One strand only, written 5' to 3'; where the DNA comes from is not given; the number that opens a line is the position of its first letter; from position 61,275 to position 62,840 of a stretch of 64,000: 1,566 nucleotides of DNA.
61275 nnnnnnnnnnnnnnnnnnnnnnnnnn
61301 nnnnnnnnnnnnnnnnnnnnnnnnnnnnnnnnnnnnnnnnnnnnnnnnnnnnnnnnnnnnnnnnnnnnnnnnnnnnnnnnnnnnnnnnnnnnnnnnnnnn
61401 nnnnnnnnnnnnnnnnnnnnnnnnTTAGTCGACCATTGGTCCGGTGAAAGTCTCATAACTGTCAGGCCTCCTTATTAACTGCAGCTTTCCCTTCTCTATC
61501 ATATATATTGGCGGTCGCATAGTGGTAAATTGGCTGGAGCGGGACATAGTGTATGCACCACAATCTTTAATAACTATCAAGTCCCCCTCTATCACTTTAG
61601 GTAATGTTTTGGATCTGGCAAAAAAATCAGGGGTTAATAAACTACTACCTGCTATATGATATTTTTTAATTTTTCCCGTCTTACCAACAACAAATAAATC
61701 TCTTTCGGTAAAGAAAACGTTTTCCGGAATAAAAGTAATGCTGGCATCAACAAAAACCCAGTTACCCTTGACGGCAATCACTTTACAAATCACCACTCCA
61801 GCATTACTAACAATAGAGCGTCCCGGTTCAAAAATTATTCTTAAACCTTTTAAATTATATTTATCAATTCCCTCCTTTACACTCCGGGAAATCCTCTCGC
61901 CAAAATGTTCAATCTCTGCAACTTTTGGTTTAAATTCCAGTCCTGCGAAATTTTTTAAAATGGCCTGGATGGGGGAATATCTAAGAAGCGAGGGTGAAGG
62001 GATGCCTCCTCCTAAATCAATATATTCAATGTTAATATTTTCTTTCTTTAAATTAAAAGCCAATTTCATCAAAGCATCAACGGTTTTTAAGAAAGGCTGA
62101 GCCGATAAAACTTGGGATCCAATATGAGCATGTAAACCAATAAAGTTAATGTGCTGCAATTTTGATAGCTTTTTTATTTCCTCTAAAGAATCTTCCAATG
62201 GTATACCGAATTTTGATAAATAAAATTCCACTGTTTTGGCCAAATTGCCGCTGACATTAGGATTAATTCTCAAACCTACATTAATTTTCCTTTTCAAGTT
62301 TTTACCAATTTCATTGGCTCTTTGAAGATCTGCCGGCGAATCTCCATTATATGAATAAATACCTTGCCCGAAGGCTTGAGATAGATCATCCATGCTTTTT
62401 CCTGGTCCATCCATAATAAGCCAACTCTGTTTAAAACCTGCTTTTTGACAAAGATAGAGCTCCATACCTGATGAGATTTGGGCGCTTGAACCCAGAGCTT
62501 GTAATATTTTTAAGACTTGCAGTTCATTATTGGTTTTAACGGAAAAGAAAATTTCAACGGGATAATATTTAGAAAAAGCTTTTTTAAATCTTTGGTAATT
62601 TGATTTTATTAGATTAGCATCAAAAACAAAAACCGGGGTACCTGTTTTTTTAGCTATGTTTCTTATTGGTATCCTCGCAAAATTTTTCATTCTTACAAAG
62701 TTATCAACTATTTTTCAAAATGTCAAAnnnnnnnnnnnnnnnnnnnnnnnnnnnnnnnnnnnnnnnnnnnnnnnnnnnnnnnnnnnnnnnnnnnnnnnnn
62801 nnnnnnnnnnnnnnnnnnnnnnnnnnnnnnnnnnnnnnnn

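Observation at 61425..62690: PLP fold-III decarboxylase homologue in a glycan locus, apparently lacking the CESGD cysteine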

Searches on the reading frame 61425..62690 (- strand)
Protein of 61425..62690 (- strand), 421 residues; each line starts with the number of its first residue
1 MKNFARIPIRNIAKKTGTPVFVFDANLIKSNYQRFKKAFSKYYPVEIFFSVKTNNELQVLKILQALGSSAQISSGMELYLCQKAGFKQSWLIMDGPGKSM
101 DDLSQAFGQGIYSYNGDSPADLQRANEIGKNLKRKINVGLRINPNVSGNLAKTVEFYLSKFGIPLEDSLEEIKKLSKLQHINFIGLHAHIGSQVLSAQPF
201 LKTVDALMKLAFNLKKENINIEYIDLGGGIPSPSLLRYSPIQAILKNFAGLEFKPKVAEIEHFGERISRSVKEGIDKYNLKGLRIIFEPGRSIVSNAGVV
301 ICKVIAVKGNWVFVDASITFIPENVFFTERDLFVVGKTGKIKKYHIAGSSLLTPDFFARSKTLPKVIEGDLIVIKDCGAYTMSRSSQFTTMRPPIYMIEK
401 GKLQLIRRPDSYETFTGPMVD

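Call 3: search_protein_families(library=pfam, proteins=[window:61425-62690:-], max_evalue=0.01)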
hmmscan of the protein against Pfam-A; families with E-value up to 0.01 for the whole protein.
window:61425-62690:- (421 aa): 3 families
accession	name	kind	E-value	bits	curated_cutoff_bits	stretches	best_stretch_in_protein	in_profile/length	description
PF02784.22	Orn_Arg_deC_N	-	3.6e-39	135.1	23.4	1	28-295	4-247/247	Pyridoxal-dependent decarboxylase, pyridoxal binding domain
PF00278.28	Orn_DAP_Arg_deC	-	3.2e-09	37.4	23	1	205-378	5-95/95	Pyridoxal-dependent decarboxylase, C-terminal sheet domain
PF01168.26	Ala_racemase_N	-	6.2e-07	29.8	24.1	1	25-226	3-193/220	Alanine racemase, N-terminal domain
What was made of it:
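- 61425..62690 (-): DEC: 421-aa alanine-racemase-fold (fold-III) PLP enzyme, DAPDC-like but lacking the Cys. It is the subject of the finding. Pfam PF02784 and PF00278 (call 3).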

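Call 4: search_protein_families(library=ncbifam, proteins=[window:61425-62690:-], max_evalue=0.01)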
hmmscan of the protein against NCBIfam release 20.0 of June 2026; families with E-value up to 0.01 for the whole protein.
window:61425-62690:- (421 aa): 8 families
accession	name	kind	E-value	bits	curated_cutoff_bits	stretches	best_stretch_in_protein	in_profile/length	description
TIGR01048.1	lysA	equivalog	2.3e-76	257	297.9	1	6-414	13-411/417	diaminopimelate decarboxylase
NF052544.1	OrLyDeCDokD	equivalog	5.1e-54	183.6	700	1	4-414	28-454/461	ornithine/lysine decarboxylase DokD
NF041039.1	FslC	exception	3.6e-38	131.5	500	1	4-403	14-408/418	rhizoferrin biosystnesis N-citrylornithine decarboxylase FslC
TIGR03099.1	dCO2ase_PEP1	hypoth_equivalog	8.2e-37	127.2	478.45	2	7-308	13-294/398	pyridoxal-dependent decarboxylase, exosortase A system-associated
NF006515.0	PRK08961.1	equivalog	2.7e-26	91.8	802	1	15-393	500-853/861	bifunctional aspartate kinase/diaminopimelate decarboxylase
NF003763.0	PRK05354.1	equivalog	5.1e-14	51.7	369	1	121-308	182-360/636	biosynthetic arginine decarboxylase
TIGR01047.1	nspC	equivalog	6.8e-14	51.1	409.05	2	266-415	213-376/380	carboxynorspermidine decarboxylase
TIGR01273.1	speA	equivalog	7.3e-13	47.9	624.1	1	129-308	182-352/624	arginine decarboxylase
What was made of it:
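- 61425..62690 (-): LysA model 257 bits, below the 297.9 cutoff (call 4).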

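Call 5: search_solved_structures(query=window:61425-62690:-, show_alignments=4, max_evalue=0.00001)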
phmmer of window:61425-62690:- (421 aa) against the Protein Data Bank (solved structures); distinct sequences matched with E-value up to 0.00001: 45.
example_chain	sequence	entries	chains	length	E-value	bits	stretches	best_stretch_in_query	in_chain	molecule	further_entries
2p3e_A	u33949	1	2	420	3e-54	188.1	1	7-421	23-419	Diaminopimelate decarboxylase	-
4xg1_A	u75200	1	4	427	8.5e-48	166.8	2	7-233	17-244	Diaminopimelate decarboxylase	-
1twi_A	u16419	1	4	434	4e-47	164.6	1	11-413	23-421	Diaminopimelate decarboxylase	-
1tuf_A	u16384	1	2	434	4e-47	164.6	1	11-413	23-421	Diaminopimelate decarboxylase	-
3n2b_A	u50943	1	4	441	1e-45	160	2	6-230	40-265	Diaminopimelate decarboxylase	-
6n2f_A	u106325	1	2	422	3.3e-38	135.2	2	18-230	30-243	Diaminopimelate decarboxylase 2, chloroplastic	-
6n2a_A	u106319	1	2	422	5.2e-38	134.6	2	18-230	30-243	Diaminopimelate decarboxylase 1, chloroplastic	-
8d2y_A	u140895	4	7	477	5.4e-38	134.5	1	7-415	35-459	D-ornithine/D-lysine decarboxylase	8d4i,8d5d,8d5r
8d88_A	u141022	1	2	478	5.5e-38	134.5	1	7-415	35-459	D-ornithine/D-lysine decarboxylase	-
9nq5_A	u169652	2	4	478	1.1e-37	133.5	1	7-415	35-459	D-ornithine/D-lysine decarboxylase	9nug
6n2h_A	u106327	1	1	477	1.1e-37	133.5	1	7-415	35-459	D-ornithine/D-lysine decarboxylase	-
10li_A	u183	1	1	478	1.1e-37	133.5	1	7-415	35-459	Diaminopimelate decarboxylase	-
9cpz_A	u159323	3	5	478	1.2e-37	133.4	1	7-415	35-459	D-ornithine/D-lysine decarboxylase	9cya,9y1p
2qgh_A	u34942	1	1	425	6.7e-37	130.9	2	17-231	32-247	Diaminopimelate decarboxylase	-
3c5q_A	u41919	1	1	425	1e-36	130.3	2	17-231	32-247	Diaminopimelate decarboxylase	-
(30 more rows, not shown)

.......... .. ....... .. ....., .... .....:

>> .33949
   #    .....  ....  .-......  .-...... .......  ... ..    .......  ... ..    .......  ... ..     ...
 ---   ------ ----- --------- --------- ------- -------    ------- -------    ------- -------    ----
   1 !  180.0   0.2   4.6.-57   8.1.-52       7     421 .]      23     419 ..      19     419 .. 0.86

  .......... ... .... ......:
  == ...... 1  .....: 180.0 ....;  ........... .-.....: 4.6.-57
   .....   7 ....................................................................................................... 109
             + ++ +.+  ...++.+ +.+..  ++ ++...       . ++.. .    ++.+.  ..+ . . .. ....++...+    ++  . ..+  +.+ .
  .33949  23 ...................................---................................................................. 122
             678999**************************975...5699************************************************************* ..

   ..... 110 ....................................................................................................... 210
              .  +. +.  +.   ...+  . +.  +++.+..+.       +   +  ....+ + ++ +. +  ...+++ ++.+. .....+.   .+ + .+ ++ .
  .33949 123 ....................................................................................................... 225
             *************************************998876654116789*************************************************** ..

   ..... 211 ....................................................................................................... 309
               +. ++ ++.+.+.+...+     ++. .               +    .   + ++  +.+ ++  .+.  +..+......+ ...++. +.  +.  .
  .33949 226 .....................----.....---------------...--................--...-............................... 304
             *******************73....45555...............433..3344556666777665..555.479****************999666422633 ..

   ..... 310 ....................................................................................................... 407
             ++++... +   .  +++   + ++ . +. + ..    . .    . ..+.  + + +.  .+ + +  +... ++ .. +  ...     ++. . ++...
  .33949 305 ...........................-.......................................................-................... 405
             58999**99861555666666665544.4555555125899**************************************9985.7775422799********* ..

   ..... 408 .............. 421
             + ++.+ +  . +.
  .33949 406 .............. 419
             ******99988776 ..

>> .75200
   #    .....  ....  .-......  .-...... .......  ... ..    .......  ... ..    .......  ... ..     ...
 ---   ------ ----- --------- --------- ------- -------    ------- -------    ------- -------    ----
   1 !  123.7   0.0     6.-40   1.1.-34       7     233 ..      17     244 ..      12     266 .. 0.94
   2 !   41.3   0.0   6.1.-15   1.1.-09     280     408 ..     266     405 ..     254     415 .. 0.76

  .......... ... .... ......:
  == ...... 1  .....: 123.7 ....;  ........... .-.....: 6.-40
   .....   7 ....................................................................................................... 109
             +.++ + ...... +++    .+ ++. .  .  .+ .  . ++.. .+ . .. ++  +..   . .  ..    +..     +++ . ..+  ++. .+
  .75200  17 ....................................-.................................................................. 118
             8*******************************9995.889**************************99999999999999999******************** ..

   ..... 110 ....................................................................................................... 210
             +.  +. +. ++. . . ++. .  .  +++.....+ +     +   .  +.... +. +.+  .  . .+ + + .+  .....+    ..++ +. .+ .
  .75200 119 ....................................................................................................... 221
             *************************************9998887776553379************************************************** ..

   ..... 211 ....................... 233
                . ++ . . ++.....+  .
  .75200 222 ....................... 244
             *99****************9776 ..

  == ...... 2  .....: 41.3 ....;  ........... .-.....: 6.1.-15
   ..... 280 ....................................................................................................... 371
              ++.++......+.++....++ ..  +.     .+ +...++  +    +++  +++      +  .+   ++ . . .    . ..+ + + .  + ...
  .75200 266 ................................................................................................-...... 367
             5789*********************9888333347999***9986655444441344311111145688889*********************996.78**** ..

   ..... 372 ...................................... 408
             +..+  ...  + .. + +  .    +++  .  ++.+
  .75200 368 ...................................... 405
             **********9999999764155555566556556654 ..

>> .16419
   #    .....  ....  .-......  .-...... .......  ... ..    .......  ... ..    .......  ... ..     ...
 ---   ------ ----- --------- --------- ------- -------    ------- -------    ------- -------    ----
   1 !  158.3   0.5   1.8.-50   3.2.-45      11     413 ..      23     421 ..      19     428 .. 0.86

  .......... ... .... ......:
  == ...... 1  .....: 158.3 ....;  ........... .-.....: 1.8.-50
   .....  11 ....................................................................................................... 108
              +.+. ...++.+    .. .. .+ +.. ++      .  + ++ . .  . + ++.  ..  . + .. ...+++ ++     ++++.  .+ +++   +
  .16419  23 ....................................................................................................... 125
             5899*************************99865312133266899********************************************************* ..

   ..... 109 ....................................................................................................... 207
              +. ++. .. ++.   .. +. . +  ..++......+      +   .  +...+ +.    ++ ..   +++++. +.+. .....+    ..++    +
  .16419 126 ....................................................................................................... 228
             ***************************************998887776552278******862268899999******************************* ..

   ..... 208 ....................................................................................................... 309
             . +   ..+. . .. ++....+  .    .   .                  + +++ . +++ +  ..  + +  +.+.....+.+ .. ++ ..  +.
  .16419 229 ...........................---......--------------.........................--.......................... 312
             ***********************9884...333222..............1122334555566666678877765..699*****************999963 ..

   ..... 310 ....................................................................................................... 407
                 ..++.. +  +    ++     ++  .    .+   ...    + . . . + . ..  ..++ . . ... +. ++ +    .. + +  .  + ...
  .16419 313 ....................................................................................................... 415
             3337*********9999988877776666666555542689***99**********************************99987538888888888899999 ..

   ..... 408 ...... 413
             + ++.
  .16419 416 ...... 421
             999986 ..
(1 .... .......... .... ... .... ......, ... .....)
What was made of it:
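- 61626..61649 (-): Active-site loop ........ (residues 348-355), in place of LysA GP(I/V)CE(S/T)GD. It has Leu351 for the Cys and Leu352 for the Glu. HMMER alignment to solved LysA structures (call 5).
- Checked: The best PDB match is Aquifex LysA at 3e-54 (call 5).
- Antizyme inhibitor shows that the fold can lose catalysis (PDB hits, call 5).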
